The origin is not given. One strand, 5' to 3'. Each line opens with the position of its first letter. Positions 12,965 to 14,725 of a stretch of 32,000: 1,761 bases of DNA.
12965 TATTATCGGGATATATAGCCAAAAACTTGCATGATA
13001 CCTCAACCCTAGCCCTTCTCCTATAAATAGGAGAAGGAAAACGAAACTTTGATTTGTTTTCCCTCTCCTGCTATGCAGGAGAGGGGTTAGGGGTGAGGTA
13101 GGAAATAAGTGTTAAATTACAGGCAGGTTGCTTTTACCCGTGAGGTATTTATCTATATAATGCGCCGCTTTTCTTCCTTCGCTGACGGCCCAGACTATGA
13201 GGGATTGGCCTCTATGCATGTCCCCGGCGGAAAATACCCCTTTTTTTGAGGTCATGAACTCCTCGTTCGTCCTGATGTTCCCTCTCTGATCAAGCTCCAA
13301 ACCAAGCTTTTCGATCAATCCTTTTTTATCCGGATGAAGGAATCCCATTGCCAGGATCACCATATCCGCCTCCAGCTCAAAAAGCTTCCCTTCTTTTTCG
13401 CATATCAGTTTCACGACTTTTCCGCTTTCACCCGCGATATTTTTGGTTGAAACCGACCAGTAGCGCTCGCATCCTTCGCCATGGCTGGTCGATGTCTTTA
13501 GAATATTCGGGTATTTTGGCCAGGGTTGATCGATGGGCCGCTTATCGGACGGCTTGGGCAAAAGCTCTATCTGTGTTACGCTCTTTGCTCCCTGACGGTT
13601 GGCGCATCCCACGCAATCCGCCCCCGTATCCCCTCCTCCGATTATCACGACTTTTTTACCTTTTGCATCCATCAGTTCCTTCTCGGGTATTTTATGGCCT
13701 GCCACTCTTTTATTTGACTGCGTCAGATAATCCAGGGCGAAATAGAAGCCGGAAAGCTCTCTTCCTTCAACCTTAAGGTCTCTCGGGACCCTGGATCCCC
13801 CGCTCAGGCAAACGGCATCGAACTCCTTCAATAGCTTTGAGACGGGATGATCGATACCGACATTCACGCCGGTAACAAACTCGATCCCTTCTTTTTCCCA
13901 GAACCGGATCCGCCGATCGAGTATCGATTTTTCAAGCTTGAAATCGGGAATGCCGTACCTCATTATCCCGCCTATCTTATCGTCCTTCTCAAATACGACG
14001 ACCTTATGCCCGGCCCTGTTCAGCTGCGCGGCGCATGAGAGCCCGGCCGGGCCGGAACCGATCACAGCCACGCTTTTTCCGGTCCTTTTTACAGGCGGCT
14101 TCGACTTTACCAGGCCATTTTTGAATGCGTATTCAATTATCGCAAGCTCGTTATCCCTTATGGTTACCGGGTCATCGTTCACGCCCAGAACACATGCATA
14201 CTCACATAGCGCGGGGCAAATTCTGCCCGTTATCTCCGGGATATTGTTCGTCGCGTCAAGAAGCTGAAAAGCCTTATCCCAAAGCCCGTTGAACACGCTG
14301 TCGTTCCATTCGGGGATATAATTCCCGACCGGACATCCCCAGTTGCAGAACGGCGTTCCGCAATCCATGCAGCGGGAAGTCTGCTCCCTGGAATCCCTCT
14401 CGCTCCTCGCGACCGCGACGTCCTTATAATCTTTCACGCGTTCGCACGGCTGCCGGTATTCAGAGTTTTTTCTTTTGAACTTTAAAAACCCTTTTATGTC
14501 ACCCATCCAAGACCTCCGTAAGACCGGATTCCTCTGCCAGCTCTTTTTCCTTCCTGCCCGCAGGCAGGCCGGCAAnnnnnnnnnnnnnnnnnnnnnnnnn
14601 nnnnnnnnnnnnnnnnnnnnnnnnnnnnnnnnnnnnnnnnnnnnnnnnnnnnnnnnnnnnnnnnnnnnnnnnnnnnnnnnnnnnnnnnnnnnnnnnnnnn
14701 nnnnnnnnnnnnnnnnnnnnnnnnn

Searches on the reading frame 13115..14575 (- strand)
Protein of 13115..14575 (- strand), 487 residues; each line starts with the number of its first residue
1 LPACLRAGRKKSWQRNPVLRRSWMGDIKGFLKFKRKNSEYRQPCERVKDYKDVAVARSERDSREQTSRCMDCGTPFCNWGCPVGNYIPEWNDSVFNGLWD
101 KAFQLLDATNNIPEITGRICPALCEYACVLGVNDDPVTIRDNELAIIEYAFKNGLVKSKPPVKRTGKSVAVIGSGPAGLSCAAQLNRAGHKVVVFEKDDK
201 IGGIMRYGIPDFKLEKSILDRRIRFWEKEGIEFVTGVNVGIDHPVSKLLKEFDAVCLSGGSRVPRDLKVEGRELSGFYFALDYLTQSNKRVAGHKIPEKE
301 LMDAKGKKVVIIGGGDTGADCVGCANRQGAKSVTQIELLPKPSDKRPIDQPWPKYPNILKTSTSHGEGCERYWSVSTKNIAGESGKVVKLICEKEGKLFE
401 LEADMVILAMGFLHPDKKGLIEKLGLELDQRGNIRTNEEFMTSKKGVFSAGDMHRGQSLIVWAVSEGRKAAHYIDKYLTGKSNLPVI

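Call 103: search_protein_families(library=pfam, proteins=[window:13115-14575:-], max_evalue=1e-8)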
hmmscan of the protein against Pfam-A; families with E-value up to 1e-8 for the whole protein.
window:13115-14575:- (487 aa): 6 families
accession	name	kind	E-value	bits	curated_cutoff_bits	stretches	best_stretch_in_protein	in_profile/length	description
PF07992.20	Pyr_redox_2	-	2.2e-32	113.1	26.1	1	168-467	2-291/291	Pyridine nucleotide-disulphide oxidoreductase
PF14691.11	Fer4_20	-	1.4e-23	83.3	25.8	1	46-153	1-111/113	Dihydroprymidine dehydrogenase domain II, 4Fe-4S cluster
PF13738.12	Pyr_redox_3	-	3e-13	50.1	30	0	294-451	152-305/305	Pyridine nucleotide-disulphide oxidoreductase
PF00070.33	Pyr_redox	-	3.1e-11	44.1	22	0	168-203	1-36/82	Pyridine nucleotide-disulphide oxidoreductase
PF13450.12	NAD_binding_8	-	5.7e-11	43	21.9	1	171-206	1-36/68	NAD(P)-binding Rossmann-like domain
PF01266.30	DAO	-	7.1e-09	36.1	27.9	0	169-202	2-35/353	FAD dependent oxidoreductase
